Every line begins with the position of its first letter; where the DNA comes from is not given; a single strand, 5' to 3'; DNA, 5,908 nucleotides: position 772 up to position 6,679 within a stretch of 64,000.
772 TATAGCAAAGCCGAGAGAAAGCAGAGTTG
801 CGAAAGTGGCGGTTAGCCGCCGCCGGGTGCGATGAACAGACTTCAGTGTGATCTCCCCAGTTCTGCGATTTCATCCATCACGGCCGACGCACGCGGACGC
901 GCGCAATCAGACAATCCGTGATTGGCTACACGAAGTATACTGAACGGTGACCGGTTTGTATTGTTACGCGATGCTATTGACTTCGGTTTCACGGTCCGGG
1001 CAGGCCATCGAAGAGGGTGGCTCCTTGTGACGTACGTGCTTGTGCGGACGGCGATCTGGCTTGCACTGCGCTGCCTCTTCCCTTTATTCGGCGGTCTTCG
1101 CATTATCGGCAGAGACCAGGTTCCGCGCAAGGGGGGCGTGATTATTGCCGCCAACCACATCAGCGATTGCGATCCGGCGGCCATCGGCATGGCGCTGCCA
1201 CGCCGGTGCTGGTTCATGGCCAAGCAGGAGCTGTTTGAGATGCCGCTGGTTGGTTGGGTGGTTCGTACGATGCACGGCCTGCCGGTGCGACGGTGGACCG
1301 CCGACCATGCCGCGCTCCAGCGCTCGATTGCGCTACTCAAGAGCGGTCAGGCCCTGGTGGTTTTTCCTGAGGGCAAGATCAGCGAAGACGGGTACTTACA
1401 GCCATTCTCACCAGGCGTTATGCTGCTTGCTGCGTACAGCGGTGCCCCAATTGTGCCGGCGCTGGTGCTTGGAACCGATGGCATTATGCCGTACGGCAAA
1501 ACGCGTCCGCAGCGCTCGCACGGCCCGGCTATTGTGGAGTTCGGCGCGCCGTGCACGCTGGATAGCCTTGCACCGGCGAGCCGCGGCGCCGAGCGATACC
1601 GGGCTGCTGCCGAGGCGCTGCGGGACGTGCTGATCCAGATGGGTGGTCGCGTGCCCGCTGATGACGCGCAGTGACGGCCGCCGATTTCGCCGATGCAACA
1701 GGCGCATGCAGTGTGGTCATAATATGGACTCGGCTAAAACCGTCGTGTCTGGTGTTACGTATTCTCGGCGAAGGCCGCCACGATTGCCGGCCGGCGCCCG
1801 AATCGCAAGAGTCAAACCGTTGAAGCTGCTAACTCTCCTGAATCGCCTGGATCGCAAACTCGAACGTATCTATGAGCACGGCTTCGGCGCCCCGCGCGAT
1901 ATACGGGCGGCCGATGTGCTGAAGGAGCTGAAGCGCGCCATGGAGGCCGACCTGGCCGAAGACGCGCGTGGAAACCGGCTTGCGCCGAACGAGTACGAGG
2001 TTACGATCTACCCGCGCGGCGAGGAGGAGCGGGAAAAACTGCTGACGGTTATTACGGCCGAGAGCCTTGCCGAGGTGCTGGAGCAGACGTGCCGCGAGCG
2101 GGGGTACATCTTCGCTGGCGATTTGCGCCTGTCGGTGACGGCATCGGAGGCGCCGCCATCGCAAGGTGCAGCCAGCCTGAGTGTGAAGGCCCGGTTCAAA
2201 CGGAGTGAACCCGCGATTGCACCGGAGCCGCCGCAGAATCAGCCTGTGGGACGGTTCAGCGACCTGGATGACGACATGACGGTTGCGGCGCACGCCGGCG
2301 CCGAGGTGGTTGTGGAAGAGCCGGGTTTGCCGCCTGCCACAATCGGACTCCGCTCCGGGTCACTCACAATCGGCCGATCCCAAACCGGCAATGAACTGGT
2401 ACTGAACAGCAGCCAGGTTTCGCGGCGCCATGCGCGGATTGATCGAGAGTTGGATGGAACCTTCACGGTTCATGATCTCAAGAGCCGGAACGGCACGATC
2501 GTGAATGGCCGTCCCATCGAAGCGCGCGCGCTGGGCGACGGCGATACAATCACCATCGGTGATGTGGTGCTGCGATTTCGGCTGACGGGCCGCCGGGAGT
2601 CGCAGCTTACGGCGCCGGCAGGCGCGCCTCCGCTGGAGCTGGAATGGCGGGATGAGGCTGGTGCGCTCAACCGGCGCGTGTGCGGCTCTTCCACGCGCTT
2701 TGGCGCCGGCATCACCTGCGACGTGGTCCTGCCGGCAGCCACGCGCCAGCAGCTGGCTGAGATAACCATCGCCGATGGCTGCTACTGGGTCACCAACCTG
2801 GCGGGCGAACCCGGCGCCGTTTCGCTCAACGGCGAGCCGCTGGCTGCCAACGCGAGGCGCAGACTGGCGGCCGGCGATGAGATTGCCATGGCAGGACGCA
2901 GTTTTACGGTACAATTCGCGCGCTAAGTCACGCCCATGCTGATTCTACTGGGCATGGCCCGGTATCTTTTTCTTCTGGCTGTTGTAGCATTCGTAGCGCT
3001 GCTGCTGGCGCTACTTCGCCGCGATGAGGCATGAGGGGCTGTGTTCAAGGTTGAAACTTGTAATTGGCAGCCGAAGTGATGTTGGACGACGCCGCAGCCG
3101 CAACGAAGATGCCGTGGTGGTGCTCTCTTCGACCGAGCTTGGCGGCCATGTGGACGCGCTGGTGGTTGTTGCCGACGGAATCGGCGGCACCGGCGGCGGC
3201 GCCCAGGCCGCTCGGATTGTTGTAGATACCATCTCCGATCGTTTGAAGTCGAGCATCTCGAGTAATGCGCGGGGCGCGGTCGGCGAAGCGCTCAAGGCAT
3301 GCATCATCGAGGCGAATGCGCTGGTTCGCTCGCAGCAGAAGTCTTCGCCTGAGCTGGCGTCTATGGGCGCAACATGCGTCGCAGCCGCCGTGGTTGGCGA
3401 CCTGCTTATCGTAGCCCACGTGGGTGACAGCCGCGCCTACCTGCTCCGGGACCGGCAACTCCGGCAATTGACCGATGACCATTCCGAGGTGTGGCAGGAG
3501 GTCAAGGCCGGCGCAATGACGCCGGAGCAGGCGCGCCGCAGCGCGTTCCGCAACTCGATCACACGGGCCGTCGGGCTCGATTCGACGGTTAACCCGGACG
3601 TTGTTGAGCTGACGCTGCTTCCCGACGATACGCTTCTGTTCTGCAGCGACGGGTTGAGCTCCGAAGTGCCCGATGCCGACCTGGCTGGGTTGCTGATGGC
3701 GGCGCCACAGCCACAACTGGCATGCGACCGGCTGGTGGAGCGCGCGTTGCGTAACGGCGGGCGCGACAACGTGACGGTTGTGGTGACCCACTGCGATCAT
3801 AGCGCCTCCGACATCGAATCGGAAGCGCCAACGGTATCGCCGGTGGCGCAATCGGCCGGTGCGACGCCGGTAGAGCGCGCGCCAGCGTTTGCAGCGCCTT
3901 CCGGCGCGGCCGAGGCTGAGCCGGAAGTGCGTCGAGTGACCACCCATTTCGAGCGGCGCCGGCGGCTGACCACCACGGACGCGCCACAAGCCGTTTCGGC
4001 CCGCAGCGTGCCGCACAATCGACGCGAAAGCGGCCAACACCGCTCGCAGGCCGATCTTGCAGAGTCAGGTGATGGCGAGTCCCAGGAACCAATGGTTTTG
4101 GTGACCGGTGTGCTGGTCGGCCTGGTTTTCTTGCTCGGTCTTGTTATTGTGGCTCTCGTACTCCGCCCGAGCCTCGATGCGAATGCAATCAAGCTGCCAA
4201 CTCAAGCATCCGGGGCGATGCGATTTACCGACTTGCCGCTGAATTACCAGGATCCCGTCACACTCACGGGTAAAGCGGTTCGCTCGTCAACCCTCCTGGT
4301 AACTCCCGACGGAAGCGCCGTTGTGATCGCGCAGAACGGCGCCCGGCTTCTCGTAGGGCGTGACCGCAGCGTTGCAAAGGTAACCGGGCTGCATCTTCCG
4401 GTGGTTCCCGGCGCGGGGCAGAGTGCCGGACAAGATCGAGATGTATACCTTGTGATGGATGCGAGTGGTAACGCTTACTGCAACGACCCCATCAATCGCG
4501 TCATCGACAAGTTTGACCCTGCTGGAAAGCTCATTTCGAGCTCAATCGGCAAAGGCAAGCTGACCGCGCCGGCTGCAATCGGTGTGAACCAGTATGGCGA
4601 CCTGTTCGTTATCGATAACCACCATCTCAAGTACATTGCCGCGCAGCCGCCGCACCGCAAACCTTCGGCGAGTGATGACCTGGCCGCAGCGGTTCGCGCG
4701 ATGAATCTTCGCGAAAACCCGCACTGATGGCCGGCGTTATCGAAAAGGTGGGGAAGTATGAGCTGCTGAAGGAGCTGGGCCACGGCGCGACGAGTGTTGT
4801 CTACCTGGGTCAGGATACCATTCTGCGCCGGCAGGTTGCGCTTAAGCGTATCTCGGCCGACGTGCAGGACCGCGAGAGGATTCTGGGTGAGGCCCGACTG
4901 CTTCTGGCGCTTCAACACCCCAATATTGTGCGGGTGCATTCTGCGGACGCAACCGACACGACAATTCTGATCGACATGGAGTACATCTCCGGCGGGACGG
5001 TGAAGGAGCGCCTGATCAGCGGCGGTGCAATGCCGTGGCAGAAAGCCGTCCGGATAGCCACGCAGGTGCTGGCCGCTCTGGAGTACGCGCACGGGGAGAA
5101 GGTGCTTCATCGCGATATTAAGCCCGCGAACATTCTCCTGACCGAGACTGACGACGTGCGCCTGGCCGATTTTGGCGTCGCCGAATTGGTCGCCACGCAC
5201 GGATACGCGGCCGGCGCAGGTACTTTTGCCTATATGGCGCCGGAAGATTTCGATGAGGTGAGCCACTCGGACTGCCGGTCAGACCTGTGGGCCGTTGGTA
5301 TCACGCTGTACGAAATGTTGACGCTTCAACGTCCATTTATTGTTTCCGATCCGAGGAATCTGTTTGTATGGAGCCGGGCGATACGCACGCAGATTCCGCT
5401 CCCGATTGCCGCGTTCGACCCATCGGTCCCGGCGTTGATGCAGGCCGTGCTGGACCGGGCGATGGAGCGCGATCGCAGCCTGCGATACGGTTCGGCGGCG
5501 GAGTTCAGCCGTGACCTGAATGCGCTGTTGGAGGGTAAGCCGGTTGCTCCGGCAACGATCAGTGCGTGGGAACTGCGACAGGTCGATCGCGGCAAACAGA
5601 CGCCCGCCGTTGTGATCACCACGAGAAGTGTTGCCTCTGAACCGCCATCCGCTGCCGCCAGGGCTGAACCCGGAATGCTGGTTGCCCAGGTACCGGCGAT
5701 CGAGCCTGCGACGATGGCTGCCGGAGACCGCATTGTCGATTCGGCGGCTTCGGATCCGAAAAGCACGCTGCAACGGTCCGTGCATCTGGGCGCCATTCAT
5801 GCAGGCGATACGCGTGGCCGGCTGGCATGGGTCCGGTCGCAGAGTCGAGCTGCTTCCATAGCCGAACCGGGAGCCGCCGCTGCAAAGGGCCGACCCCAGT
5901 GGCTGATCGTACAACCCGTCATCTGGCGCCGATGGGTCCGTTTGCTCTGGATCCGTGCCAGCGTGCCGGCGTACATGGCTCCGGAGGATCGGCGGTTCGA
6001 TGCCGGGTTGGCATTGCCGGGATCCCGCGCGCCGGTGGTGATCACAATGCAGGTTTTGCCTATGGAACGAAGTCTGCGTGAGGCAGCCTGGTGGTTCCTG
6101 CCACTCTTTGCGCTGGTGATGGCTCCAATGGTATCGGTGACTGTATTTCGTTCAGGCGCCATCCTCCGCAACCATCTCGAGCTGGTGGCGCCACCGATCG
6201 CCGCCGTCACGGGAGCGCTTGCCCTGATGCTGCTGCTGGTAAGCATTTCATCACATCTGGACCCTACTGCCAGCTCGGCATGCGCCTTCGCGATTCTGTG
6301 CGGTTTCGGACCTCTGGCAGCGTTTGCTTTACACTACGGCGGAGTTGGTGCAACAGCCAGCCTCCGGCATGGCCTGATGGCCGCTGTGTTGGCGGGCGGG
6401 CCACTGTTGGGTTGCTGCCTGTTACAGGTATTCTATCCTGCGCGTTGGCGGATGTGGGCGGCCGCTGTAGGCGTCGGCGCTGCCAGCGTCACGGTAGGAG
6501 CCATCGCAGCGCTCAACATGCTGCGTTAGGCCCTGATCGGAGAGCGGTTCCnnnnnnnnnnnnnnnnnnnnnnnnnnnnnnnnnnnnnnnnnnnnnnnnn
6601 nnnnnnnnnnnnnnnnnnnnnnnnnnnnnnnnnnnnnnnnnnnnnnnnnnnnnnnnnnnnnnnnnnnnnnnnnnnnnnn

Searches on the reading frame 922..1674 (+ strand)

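Call 7: search_protein_families(library=pfam, proteins=[window:922-1674:+], max_evalue=0.1)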
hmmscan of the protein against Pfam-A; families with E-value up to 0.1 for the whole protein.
window:922-1674:+ (250 aa): 1 family
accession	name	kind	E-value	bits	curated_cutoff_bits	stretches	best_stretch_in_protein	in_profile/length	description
PF01553.26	Acyltransferase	-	2.5e-28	98.9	23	1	60-180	3-129/132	Acyltransferase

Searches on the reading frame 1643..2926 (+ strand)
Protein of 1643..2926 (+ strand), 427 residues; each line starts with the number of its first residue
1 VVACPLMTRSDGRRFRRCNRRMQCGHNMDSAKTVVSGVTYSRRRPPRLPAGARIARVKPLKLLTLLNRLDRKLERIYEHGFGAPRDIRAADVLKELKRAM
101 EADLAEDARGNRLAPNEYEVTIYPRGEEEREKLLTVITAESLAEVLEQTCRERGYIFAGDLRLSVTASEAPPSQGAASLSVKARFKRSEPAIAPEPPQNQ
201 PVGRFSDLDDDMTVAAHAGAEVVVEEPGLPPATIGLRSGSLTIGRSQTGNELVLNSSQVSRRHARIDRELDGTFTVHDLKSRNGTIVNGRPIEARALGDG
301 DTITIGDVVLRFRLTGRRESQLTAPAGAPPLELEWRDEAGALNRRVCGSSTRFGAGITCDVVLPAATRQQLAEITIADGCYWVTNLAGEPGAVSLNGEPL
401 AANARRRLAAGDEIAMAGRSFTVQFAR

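Call 7: search_protein_families(library=pfam, proteins=[window:1643-2926:+], max_evalue=0.1)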
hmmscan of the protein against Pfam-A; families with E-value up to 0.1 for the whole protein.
window:1643-2926:+ (427 aa): 3 families
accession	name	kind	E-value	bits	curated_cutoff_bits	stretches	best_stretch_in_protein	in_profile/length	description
PF00498.31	FHA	-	6.3e-23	81.4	20.7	1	242-306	2-67/67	FHA domain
PF16697.10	Yop-YscD_cpl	-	4.2e-15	56.2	33.2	1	234-313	12-91/94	Inner membrane component of T3SS, cytoplasmic domain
PF12401.13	FhaA_N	-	1.1e-13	52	25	1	66-169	1-105/115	FhaA, N-terminal domain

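Call 50: search_protein_families(library=ncbifam, proteins=[window:1643-2926:+], max_evalue=0.01)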
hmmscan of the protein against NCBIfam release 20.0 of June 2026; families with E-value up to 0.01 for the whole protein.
window:1643-2926:+ (427 aa): 6 families
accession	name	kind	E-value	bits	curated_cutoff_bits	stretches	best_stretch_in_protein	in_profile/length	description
TIGR03354.1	VI_FHA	hypoth_equivalog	4.3e-17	63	120.25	2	236-318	21-108/420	type VI secretion system-associated FHA domain protein TagH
NF049868.1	FhaB_Rv0019c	equivalog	1.5e-14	54.3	125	1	219-311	66-157/158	FHA domain-containing protein FhaB/FipA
NF052573.1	HisKinEspAMyxo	equivalog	4.5e-13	48.1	1400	1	236-319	43-129/755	serine histidine kinase EspA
NF041660.2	oxygluDhInhib_OdhI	equivalog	2.9e-11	43.3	200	1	240-312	57-127/130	oxoglutarate dehydrogenase inhibitor Odhl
NF033760.1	gliding_GltG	equivalog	1.6e-10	40.2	650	1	243-312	28-96/650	adventurous gliding motility protein GltG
NF052403.1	ESX1TransRegEspM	equivalog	0.0001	21.3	550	1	228-316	18-107/367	ESX-1 type VII secretion system transcriptional regulator EspM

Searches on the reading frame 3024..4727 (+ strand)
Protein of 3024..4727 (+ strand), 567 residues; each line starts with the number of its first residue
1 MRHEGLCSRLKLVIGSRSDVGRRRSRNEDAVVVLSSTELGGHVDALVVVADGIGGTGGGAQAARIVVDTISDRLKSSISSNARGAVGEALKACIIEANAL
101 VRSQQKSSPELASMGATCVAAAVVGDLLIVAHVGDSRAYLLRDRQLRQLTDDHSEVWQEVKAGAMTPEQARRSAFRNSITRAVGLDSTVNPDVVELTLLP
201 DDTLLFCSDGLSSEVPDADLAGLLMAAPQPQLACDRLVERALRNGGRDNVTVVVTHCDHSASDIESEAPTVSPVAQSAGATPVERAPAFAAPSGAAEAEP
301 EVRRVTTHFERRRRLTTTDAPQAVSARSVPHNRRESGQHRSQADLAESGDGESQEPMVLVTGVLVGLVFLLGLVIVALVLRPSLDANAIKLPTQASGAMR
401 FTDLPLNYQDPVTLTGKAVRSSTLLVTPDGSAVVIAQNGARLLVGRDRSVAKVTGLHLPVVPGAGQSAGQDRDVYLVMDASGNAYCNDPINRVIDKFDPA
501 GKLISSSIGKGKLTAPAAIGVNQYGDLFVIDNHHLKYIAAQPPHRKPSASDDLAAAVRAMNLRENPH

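Call 7: search_protein_families(library=pfam, proteins=[window:3024-4727:+], max_evalue=0.1)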
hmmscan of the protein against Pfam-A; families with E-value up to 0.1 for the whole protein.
window:3024-4727:+ (567 aa): 3 families
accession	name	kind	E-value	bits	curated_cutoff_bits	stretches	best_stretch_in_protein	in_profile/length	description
PF13672.11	PP2C_2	-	1.6e-16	60.9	24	1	23-217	8-180/209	Protein phosphatase 2C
PF00481.26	PP2C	-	5.3e-15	56.2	20.3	1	23-154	11-141/255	Protein phosphatase 2C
PF07228.17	SpoIIE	-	5.2e-06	27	25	1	181-256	103-190/192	Stage II sporulation protein E (SpoIIE)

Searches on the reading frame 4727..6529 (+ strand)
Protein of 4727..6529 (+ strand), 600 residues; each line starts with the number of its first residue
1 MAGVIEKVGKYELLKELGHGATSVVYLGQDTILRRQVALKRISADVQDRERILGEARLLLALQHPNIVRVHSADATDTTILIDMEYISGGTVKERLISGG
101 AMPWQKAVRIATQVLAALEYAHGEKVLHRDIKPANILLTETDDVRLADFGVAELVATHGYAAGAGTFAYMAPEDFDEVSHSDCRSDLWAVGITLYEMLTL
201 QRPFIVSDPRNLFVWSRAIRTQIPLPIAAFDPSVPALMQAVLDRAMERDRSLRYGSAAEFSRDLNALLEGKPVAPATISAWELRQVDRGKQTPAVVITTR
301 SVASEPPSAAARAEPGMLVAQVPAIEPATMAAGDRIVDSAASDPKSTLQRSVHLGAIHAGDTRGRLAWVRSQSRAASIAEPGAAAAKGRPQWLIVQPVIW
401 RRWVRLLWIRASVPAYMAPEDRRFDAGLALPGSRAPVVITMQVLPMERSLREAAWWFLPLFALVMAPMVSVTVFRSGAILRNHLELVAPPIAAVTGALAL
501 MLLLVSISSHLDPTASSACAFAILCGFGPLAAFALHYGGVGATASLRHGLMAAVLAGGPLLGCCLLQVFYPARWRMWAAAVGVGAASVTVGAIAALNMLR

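Call 7: search_protein_families(library=pfam, proteins=[window:4727-6529:+], max_evalue=0.1)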
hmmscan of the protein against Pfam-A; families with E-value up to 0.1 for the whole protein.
window:4727-6529:+ (600 aa): 6 families
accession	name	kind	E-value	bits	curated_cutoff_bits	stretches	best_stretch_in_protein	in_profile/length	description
PF00069.31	Pkinase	-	1.1e-48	166.4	31.7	1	11-212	1-205/263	Protein kinase domain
PF07714.23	PK_Tyr_Ser-Thr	-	1.4e-32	113.5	23.1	1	12-204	2-205/258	Protein tyrosine and serine/threonine kinase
PF03109.22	ABC1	-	0.0011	18.6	22.9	1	74-158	138-220/244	ABC1 atypical kinase-like domain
PF17667.7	Pkinase_fungal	-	0.0039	16.4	24.1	1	123-186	305-375/387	Fungal protein kinase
PF14834.11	GST_C_4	-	0.0065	17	30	1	49-108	48-107/117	Glutathione S-transferase, C-terminal domain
PF14531.12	Kinase-like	-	0.013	15.2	25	1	111-214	151-261/289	Kinase-like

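Call 50: search_protein_families(library=ncbifam, proteins=[window:4727-6529:+], max_evalue=0.01)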
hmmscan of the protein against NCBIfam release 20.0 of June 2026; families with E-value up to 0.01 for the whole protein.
window:4727-6529:+ (600 aa): 16 families
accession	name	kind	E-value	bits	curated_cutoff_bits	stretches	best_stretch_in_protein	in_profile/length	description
NF033483.0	PknB_PASTA_kin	equivalog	4.9e-68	230.5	450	1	9-292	7-288/563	Stk1 family PASTA domain-containing Ser/Thr kinase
NF047741.1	antiphage_MADS6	equivalog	9.3e-50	169.7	460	2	105-273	299-466/612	methylation-associated defense system protein kinase MAD6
NF052427.1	StpK7MSMEG_1200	equivalog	4.9e-43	147.5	900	1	7-277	5-277/601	serine/threonine protein kinase StpK7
NF009651.0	PRK13184.1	equivalog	2e-34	118.8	839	2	9-155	2-163/932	serine/threonine-protein kinase PknD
NF033442.0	BREX_PglW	equivalog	3.8e-31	107.7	990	1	9-282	512-784/1391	BREX system serine/threonine kinase PglW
TIGR03903.1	TOMM_kin_cyc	equivalog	2.2e-23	82.1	705.75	1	36-201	5-186/1267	TOMM system kinase/cyclase fusion protein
NF038150.1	lanthi_synth_IV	equivalog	1.7e-21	76.3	650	1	9-253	189-451/851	class IV lanthionine synthetase LanL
NF053615.1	SerThrKinAfsKStmc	equivalog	8.7e-17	61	1300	1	7-210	11-219/809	protein serine/threonine kinase AfsK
NF038151.1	lanthi_synth_III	equivalog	7.1e-12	44.5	575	1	105-243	336-468/833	class III lanthionine synthetase LanKC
NF043056.1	T4SS_LegK1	equivalog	1.1e-09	37.5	550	1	113-194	196-280/516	Dot/Icm T4SS effector kinase LegK1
NF058632.1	SerThrKinPrkT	equivalog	1.9e-08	33.7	280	1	10-150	22-163/322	serine/threonine protein kinase PrkT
NF011463.0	PRK14879.1-4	equivalog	1.1e-07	31.5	188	1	14-155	20-163/237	Kae1-associated kinase Bud32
TIGR03724.2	arch_bud32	equivalog_domain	1.9e-07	30.8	125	1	49-154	37-133/193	KEOPS complex kinase/ATPase Bud32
NF011464.0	PRK14879.1-7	equivalog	2.3e-06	27.5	246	1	39-157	41-154/221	Kae1-associated kinase Bud32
NF011460.0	PRK14879.1-1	equivalog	3.4e-06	26.4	199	1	12-153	11-158/232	Kae1-associated kinase Bud32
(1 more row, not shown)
